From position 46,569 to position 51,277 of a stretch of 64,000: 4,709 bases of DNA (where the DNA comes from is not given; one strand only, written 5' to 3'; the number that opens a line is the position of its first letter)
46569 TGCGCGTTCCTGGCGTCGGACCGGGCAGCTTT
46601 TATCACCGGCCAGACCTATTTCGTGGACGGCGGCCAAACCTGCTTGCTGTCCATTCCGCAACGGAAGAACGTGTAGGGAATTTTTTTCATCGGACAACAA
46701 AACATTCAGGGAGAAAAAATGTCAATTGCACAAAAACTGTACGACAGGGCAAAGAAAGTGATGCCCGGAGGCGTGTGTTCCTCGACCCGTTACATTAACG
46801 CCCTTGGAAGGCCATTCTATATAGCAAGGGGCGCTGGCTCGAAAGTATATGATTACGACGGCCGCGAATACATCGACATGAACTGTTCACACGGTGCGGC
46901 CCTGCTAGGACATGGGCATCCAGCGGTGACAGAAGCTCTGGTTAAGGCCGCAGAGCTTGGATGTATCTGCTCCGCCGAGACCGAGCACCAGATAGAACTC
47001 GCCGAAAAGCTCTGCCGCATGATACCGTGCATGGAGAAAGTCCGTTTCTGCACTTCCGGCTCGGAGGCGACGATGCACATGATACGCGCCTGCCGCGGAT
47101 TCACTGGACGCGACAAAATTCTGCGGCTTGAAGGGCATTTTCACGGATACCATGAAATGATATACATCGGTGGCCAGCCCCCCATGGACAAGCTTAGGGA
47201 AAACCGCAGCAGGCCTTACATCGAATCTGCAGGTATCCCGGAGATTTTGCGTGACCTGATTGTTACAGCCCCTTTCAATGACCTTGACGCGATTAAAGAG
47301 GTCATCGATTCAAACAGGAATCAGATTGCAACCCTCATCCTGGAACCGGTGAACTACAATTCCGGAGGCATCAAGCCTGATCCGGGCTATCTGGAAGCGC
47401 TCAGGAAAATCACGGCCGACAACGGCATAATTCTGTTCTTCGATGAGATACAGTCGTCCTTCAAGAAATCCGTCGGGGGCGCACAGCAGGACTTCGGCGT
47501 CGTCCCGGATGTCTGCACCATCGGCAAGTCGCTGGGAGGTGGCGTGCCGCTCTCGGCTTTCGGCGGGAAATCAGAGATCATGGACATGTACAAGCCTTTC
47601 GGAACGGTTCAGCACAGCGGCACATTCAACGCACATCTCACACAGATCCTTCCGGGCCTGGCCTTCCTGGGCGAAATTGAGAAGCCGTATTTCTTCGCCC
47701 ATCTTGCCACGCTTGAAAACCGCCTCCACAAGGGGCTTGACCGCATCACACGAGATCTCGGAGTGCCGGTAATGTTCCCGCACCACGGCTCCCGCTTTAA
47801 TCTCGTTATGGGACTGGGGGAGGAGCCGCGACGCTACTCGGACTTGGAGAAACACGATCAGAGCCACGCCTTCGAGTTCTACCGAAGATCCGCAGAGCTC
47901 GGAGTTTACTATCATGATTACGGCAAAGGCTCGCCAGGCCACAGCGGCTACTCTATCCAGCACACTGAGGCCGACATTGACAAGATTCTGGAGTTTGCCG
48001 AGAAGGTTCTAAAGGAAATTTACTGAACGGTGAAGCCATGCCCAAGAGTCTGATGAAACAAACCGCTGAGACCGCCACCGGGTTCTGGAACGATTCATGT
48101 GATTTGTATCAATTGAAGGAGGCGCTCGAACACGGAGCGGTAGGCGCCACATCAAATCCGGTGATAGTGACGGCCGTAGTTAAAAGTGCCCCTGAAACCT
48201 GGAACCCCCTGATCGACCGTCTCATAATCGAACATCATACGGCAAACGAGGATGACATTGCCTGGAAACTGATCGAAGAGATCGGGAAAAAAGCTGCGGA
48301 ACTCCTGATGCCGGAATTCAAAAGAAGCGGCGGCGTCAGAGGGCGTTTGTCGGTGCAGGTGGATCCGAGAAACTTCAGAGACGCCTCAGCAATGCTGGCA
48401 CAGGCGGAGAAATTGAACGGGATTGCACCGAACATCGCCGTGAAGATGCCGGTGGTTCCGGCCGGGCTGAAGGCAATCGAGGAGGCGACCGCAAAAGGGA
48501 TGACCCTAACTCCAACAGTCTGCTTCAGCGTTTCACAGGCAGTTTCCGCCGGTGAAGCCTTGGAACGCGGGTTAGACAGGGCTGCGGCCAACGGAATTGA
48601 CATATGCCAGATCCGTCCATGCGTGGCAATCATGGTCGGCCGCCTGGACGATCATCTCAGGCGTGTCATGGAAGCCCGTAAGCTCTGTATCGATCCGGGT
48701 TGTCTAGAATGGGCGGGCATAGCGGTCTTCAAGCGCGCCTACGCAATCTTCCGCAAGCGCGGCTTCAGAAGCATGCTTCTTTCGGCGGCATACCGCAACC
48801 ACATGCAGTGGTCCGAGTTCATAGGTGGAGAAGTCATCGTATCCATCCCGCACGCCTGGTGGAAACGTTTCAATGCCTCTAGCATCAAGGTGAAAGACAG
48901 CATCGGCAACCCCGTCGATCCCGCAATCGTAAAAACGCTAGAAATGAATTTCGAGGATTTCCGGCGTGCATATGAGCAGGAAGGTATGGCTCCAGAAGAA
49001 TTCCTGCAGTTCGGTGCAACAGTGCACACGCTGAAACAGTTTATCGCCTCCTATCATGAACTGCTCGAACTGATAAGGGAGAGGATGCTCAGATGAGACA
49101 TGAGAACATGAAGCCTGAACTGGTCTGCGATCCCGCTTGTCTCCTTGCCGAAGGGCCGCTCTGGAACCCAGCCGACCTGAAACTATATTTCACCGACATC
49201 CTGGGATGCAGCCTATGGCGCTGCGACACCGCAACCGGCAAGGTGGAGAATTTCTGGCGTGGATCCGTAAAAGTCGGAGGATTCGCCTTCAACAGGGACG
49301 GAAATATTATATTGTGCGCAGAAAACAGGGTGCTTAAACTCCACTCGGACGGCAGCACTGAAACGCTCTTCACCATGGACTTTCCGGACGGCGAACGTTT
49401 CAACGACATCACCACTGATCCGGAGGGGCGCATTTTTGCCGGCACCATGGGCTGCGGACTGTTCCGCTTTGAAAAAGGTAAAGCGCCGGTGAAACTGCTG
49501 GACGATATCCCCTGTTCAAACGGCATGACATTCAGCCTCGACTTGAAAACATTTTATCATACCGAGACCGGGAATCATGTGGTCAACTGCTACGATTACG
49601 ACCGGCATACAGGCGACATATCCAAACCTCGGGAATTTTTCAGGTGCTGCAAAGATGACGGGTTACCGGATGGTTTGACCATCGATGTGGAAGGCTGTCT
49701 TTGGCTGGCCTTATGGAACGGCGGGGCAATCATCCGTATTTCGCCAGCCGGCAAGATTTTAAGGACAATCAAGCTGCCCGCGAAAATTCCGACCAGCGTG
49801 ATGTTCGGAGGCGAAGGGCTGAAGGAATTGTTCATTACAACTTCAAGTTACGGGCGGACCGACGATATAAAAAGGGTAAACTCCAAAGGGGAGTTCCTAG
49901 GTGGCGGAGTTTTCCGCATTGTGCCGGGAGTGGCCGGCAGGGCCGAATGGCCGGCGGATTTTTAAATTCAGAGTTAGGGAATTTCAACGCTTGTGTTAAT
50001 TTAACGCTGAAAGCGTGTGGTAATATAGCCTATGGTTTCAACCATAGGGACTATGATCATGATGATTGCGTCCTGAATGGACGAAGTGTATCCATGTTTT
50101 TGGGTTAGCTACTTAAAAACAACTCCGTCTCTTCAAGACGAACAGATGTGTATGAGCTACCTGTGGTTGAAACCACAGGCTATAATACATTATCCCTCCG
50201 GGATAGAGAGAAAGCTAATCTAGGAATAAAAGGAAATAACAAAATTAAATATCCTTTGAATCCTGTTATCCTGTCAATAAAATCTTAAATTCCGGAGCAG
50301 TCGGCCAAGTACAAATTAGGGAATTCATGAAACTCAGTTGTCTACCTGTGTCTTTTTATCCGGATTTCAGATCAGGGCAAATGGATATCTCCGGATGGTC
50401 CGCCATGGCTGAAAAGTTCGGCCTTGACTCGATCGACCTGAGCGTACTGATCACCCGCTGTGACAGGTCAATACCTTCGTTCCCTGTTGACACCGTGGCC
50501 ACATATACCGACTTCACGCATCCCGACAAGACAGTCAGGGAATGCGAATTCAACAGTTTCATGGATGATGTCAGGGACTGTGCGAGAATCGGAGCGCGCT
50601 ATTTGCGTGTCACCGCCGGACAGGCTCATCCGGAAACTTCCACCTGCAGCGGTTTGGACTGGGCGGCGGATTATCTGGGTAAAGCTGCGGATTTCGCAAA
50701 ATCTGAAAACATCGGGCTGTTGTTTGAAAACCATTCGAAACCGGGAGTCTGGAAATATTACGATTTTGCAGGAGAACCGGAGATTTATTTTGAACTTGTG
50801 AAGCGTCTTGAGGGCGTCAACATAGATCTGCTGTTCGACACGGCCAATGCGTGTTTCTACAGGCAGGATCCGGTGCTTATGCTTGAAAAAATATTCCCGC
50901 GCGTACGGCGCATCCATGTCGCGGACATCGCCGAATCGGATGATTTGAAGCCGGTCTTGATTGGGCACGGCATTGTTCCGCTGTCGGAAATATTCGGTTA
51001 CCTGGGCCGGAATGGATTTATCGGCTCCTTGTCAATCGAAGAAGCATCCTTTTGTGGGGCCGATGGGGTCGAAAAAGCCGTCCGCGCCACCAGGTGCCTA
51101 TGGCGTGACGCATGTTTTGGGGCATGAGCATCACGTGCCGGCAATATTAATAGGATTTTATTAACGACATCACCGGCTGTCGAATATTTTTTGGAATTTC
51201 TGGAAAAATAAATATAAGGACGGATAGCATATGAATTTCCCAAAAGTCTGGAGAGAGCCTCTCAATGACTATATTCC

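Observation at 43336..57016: Two diverged copies of a ~1.05-kb regulator + promoter + leader cassette head two different operons 12.6 kb apart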

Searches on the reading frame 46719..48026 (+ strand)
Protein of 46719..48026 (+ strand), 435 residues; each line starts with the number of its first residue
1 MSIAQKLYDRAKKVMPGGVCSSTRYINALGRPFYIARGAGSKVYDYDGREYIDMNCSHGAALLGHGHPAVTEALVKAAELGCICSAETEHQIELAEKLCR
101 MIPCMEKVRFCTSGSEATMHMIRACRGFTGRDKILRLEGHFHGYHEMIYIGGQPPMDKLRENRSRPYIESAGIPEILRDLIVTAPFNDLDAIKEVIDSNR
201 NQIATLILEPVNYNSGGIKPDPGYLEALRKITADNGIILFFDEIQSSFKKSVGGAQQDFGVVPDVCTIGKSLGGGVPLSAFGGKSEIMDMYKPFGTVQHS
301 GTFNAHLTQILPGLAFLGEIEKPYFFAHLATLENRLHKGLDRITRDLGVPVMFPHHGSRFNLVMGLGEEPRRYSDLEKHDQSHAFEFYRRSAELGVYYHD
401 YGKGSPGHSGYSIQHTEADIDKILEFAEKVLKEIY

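Call 6: search_protein_families(library=pfam, proteins=[window:46719-48026:+])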
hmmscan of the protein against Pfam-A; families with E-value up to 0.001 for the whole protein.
window:46719-48026:+ (435 aa): 1 family
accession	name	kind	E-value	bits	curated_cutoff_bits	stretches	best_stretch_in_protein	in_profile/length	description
PF00202.27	Aminotran_3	-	1.3e-55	189.2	30.5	1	33-345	11-331/403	Aminotransferase class-III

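Call 47: search_protein_families(library=ncbifam, proteins=[window:46719-48026:+], max_evalue=0.00001)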
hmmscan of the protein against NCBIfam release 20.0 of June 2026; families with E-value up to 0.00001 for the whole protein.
window:46719-48026:+ (435 aa): 68 families (the best 25 are shown)
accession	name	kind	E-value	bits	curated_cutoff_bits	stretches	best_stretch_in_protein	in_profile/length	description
NF000818.0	PRK00062.1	subfamily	1.2e-108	363.6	398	1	3-434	5-427/429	glutamate-1-semialdehyde 2,1-aminomutase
TIGR00713.1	hemL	equivalog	5.3e-105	351.5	527.3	1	5-433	3-422/423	glutamate-1-semialdehyde 2,1-aminomutase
NF041362.1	GntE_guanitoxin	equivalog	4.4e-98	328.6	525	1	3-424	7-426/426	guanitoxin biosynthesis PLP-dependent transaminase GntE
NF009055.0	PRK12389.1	equivalog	2.7e-87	293.2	637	1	4-433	6-427/431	glutamate-1-semialdehyde 2,1-aminomutase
NF001864.0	PRK00615.1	equivalog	3.8e-63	213.5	706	1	6-398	9-396/433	glutamate-1-semialdehyde aminotransferase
NF004856.0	PRK06209.1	equivalog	2.5e-54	184.5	486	1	4-299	11-286/450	glutamate-1-semialdehyde 2,1-aminomutase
NF002874.0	PRK03244.1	equivalog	2.5e-44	151.7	457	1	26-345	19-324/399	acetylornithine transaminase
NF005453.0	PRK07046.1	subfamily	2.8e-44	151.5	425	1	30-364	56-385/453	transaminase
TIGR00707.1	argD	subfamily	2.1e-43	148.6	410.05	1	32-345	10-311/381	acetylornithine/succinylornithine family transaminase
NF005993.0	PRK08117.1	subfamily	1.1e-40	139.6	574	1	34-343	28-346/433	aspartate aminotransferase family protein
NF004426.0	PRK05769.1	equivalog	3.6e-39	134.8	552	1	31-345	36-360/441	acetyl ornithine aminotransferase family protein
NF006228.0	PRK08360.1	equivalog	1.3e-37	129.5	608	1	32-297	24-300/443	aspartate aminotransferase family protein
NF005692.0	PRK07495.1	equivalog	4.5e-37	127.7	724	1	33-345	24-339/425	4-aminobutyrate--2-oxoglutarate transaminase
TIGR00700.1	GABAtrnsam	equivalog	8e-37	126.8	506.65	1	31-327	15-320/420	4-aminobutyrate--2-oxoglutarate transaminase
NF002325.0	PRK01278.1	subfamily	8.6e-37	126.7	372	1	34-346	16-317/395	acetylornithine transaminase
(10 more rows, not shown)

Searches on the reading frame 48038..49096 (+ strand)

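Call 6: search_protein_families(library=pfam, proteins=[window:48038-49096:+])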
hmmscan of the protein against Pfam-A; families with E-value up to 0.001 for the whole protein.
window:48038-49096:+ (352 aa): 1 family
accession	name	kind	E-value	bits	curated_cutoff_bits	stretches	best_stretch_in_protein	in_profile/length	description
PF00923.25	TAL_FSA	-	3e-40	138.8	27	1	16-320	1-265/285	Transaldolase/Fructose-6-phosphate aldolase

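Call 47: search_protein_families(library=ncbifam, proteins=[window:48038-49096:+], max_evalue=0.00001)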
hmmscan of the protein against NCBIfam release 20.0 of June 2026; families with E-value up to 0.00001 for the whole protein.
window:48038-49096:+ (352 aa): 9 families
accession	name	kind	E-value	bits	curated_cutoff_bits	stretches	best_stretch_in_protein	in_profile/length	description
NF002881.0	PRK03343.1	subfamily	4.8e-32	111.4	367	1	26-241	31-246/370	transaldolase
TIGR00876.1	tal_mycobact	equivalog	2.9e-21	76.2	233.75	1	26-240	20-234/350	transaldolase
NF007080.0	PRK09533.1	equivalog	5e-19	67.6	712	1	31-214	36-219/949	bifunctional transaldolase/phosoglucose isomerase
NF003026.0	PRK03903.1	equivalog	3.4e-17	62.6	344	1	27-221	22-207/323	transaldolase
TIGR00874.1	talAB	equivalog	2.5e-12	46.8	396.2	1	18-323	14-296/317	transaldolase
TIGR00875.1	fsa_talC_mipB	equivalog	8.4e-12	45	245.95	1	101-174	51-121/213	fructose-6-phosphate aldolase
NF009001.0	PRK12346.1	subfamily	7.6e-09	35.5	439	1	18-322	15-294/316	transaldolase A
NF009296.0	PRK12653.1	subfamily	9.9e-09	35.3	306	1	82-170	34-119/220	fructose-6-phosphate aldolase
NF008965.0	PRK12309.1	equivalog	6.1e-08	32.1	550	1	33-329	29-312/392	transaldolase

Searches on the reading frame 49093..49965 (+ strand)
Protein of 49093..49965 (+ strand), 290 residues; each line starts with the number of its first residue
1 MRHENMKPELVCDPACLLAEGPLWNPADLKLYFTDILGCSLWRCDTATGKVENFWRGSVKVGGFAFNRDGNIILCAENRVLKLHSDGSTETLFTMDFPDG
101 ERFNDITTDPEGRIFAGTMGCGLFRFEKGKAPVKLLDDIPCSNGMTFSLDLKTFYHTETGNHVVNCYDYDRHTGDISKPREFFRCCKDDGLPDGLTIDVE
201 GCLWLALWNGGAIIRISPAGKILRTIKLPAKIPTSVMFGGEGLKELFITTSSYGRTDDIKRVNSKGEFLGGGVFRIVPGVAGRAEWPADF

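Call 6: search_protein_families(library=pfam, proteins=[window:49093-49965:+])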
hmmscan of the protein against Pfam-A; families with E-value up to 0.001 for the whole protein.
window:49093-49965:+ (290 aa): 2 families
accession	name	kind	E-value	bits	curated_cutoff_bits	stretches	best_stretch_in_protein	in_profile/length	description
PF08450.18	SGL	-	6.8e-62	209.7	26.3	1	18-251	1-245/246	SMP-30/Gluconolactonase/LRE-like region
PF24684.1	Vgb_lyase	-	0.0003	20.2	50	0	183-267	90-170/290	Virginiamycin B lyase family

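Call 47: search_protein_families(library=ncbifam, proteins=[window:49093-49965:+], max_evalue=0.00001)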
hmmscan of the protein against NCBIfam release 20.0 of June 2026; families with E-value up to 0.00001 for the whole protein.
window:49093-49965:+ (290 aa): 0 families

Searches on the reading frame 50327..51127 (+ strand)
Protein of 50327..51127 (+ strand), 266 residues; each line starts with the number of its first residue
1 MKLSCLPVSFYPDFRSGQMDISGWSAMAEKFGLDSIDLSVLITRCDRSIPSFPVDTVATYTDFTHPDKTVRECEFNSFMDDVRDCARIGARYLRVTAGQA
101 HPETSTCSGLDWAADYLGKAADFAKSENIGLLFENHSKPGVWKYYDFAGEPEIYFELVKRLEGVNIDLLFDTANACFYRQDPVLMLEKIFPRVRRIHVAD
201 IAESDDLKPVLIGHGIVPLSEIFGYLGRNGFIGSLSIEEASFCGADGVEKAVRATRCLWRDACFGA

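Call 6: search_protein_families(library=pfam, proteins=[window:50327-51127:+])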
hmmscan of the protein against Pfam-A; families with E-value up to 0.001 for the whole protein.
window:50327-51127:+ (266 aa): 1 family
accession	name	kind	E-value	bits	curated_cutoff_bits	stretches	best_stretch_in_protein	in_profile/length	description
PF01261.30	AP_endonuc_2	-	1.2e-21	77.9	31.1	1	52-240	42-230/249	Xylose isomerase-like TIM barrel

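Call 47: search_protein_families(library=ncbifam, proteins=[window:50327-51127:+], max_evalue=0.00001)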
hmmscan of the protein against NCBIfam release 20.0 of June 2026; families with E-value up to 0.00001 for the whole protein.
window:50327-51127:+ (266 aa): 0 families
